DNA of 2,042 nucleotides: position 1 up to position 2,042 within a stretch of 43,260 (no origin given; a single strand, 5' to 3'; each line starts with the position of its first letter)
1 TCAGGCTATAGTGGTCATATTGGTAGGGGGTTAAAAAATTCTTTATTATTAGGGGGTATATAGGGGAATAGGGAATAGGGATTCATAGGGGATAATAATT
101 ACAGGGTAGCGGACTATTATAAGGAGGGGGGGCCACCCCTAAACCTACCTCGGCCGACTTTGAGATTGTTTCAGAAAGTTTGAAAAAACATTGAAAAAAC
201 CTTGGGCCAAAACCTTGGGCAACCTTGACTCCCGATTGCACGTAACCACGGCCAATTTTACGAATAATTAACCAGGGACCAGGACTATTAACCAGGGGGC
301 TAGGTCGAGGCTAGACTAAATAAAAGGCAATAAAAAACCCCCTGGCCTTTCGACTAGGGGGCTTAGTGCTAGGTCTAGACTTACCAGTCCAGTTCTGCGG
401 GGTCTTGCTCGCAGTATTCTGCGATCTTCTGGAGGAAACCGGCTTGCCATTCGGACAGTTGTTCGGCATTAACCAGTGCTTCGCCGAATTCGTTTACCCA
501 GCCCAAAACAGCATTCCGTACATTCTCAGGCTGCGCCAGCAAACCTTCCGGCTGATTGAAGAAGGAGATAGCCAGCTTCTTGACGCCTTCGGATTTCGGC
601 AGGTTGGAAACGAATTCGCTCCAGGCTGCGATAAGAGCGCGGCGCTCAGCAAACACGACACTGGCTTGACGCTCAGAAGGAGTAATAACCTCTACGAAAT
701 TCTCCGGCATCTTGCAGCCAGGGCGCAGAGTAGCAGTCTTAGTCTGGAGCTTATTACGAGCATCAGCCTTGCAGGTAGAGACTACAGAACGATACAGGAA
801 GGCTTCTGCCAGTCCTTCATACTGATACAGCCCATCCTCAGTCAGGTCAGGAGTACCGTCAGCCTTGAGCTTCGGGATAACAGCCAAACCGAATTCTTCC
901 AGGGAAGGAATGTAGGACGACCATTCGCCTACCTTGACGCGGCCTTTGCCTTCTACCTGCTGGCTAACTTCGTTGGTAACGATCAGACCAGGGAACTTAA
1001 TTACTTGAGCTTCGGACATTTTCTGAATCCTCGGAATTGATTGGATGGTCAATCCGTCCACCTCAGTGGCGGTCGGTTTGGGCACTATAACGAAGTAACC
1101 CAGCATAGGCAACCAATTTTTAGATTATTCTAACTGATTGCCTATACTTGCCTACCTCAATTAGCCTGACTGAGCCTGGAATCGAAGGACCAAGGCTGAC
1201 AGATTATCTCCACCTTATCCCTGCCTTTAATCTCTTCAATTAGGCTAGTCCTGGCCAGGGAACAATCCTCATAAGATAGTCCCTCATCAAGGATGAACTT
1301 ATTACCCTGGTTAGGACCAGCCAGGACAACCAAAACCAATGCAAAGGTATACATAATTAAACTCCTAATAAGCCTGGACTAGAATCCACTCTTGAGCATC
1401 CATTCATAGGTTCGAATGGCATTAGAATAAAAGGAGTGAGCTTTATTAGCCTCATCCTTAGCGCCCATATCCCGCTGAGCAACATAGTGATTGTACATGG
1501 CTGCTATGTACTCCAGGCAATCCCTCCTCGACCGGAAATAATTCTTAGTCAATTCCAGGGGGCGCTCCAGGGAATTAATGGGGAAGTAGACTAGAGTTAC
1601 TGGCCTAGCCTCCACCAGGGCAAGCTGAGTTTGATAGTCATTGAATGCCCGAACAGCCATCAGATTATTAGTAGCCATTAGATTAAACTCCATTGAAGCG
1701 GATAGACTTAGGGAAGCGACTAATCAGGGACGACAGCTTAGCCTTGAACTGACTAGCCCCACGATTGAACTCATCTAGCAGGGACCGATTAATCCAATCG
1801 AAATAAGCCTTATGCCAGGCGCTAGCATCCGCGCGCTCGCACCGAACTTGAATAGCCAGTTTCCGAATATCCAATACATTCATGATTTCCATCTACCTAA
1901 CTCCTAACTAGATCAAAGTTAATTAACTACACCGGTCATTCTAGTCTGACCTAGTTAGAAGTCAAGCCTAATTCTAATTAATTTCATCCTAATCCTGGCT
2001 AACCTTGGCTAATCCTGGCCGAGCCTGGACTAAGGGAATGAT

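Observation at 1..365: Junction noncoding region (1-365 plus 43048-43260): inverted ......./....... repeat sets, phased A-tracts and telomere-like G-tract arrays. Candidate origin, pac site or genome terminus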

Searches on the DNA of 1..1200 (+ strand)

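Call 4: search_dna_similar(query=window:1-1200:+, collection=phages, mode=distant, max_rows=30)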
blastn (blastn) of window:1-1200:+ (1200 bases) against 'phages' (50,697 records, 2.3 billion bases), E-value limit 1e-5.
Records with a match: 15; places in all: 17; records where one place covers at least 80% of the query: 13.
Best place of each record, by identity: 95-99% 13; 90-95% 2.
By first word of the organism name: Pseudomonas 15.
By host as written in the record: Pseudomonas aeruginosa 11; - 2; Pseudomonas sp. 1; Psuedomonas aeruginosa 1.
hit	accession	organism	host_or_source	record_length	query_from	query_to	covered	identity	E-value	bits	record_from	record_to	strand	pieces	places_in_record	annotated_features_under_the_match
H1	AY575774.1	Pseudomonas phage PaP2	-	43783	1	1200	100%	98.7%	0e+0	2089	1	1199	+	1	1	orf1: p01 | orf2: p02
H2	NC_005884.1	Pseudomonas phage PaP2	Pseudomonas aeruginosa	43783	1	1200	100%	98.7%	0e+0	2089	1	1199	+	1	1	hypothetical protein (x2)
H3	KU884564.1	Pseudomonas phage PaMx43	Pseudomonas aeruginosa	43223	1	1200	100%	98.5%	0e+0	2080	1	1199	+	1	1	hypothetical protein (x2) | terminator | ribosome_binding_site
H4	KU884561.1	Pseudomonas phage PaMx33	Pseudomonas aeruginosa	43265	1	1200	100%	96.3%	0e+0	1968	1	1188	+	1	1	hypothetical protein (x2) | ribosome_binding_site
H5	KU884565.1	Pseudomonas phage PaMx46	Pseudomonas aeruginosa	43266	1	1200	100%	96.3%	0e+0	1962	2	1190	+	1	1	hypothetical protein (x2) | terminator | ribosome_binding_site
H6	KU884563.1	Pseudomonas phage PaMx41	Pseudomonas aeruginosa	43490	7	1200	100%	96.2%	0e+0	1959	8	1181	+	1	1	hypothetical protein (x2) | terminator | ribosome_binding_site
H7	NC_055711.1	Pseudomonas phage PaMx41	Pseudomonas aeruginosa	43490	7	1200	100%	96.2%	0e+0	1959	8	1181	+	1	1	hypothetical protein (x2) | terminator | ribosome_binding_site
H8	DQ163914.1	Pseudomonas phage 119X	-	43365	7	1186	98%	97.2%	0e+0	1975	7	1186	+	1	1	record has no annotation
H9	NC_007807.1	Pseudomonas phage 119X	Pseudomonas aeruginosa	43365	7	1186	98%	97.2%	0e+0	1975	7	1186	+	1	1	119X_gp01: hypothetical protein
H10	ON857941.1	Pseudomonas phage vB_PaeP_FBPa48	Pseudomonas sp.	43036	1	1200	100%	95.3%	0e+0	1906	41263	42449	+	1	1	hypothetical protein (x2)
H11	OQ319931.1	Pseudomonas phage 20Aug470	Pseudomonas aeruginosa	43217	1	1200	100%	95.2%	0e+0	1917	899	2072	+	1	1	hypothetical protein (x3)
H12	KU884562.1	Pseudomonas phage PaMx35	Pseudomonas aeruginosa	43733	1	1200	100%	94.8%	0e+0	1881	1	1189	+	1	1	hypothetical protein (x2) | terminator | ribosome_binding_site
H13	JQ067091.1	Pseudomonas phage PaMx32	Pseudomonas aeruginosa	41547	7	1200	100%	94.5%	0e+0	1879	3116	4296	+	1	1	record has no annotation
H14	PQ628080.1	Pseudomonas phage Neko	Pseudomonas aeruginosa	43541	381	1200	68%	98.4%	0e+0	1421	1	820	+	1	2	hypothetical protein (x2)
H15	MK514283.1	Pseudomonas phage vB_PaeP_TF17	Psuedomonas aeruginosa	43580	381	1198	68%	96.3%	0e+0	1338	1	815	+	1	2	hypothetical protein (x2)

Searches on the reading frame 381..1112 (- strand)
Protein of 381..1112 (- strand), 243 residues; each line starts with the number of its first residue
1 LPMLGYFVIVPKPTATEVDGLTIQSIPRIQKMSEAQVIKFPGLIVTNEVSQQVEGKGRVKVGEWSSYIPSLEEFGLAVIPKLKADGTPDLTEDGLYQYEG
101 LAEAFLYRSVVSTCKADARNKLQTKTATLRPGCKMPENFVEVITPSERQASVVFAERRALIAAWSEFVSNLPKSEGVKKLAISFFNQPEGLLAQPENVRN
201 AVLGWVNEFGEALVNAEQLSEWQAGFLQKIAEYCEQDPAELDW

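Call 35: search_protein_families(library=pfam, proteins=[window:381-1112:-], max_evalue=0.01)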
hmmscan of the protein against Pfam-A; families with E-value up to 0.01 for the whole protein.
window:381-1112:- (243 aa): 0 families

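Call 36: search_protein_families(library=phrogs, proteins=[window:381-1112:-], max_evalue=0.001)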
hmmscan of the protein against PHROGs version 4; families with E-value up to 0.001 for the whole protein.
window:381-1112:- (243 aa): 1 family
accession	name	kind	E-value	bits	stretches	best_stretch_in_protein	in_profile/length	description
phrog_15550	-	unknown function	3.8e-150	498.4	1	32-243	1-212/212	-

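Call 102: find_related_loci(query=A2, collection=metagenome_contigs, flank=4000)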
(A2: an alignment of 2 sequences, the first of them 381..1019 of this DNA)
Query A2 (212 aa) in metagenome_contigs; peptide patterns used: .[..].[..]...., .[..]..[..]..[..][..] (x = any residue, [..] = any of these).
252 stretches matched a pattern; 2 encode a relative of the query (tblastn E <= 1e-3); 2 distinct loci.
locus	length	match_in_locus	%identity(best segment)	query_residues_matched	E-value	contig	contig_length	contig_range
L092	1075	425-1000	43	11-204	6e-44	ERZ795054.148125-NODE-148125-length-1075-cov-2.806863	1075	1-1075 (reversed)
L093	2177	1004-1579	43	11-204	3e-42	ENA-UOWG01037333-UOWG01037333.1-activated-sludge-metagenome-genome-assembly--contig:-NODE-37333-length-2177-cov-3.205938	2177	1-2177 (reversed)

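Call 123: search_protein_families(library=padloc, proteins=[window:381-1019:-], max_evalue=0.01)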
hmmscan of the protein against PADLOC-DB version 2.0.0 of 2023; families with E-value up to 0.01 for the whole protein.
window:381-1019:- (212 aa): 0 families

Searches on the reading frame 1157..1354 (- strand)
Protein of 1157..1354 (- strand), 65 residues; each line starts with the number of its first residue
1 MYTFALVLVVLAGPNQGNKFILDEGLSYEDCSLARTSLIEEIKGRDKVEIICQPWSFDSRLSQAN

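Call 113: search_protein_families(library=phrogs, proteins=[window:1157-1354:-], max_evalue=0.001)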
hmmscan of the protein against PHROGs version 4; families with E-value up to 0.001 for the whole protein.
window:1157-1354:- (65 aa): 1 family
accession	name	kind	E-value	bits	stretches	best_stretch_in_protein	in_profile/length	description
phrog_18455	-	unknown function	1.4e-48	163.6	1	1-65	1-65/65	-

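Call 114: search_protein_families(library=pfam, proteins=[window:1157-1354:-], max_evalue=0.01)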
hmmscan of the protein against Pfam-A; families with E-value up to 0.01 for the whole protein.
window:1157-1354:- (65 aa): 0 families

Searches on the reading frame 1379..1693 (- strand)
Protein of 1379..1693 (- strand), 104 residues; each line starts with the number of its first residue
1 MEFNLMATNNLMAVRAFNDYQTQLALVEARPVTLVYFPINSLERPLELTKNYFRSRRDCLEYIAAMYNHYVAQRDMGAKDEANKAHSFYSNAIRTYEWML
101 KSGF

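Call 35: search_protein_families(library=pfam, proteins=[window:1379-1693:-], max_evalue=0.01)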
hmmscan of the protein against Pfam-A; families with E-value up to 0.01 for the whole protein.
window:1379-1693:- (104 aa): 0 families

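Call 36: search_protein_families(library=phrogs, proteins=[window:1379-1693:-], max_evalue=0.001)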
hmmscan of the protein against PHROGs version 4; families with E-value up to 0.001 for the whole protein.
window:1379-1693:- (104 aa): 1 family
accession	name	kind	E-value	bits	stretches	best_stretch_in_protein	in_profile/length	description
phrog_15194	-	unknown function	6.8e-69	229.3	1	6-104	1-99/99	-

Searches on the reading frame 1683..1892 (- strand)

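Call 113: search_protein_families(library=phrogs, proteins=[window:1683-1892:-], max_evalue=0.001)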
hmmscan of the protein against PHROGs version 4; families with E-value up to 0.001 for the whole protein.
window:1683-1892:- (69 aa): 1 family
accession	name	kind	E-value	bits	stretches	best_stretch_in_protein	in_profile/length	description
phrog_15905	-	unknown function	2.6e-51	172.8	1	1-69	1-69/69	-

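Call 114: search_protein_families(library=pfam, proteins=[window:1683-1892:-], max_evalue=0.01)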
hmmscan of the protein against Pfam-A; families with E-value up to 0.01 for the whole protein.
window:1683-1892:- (69 aa): 0 families
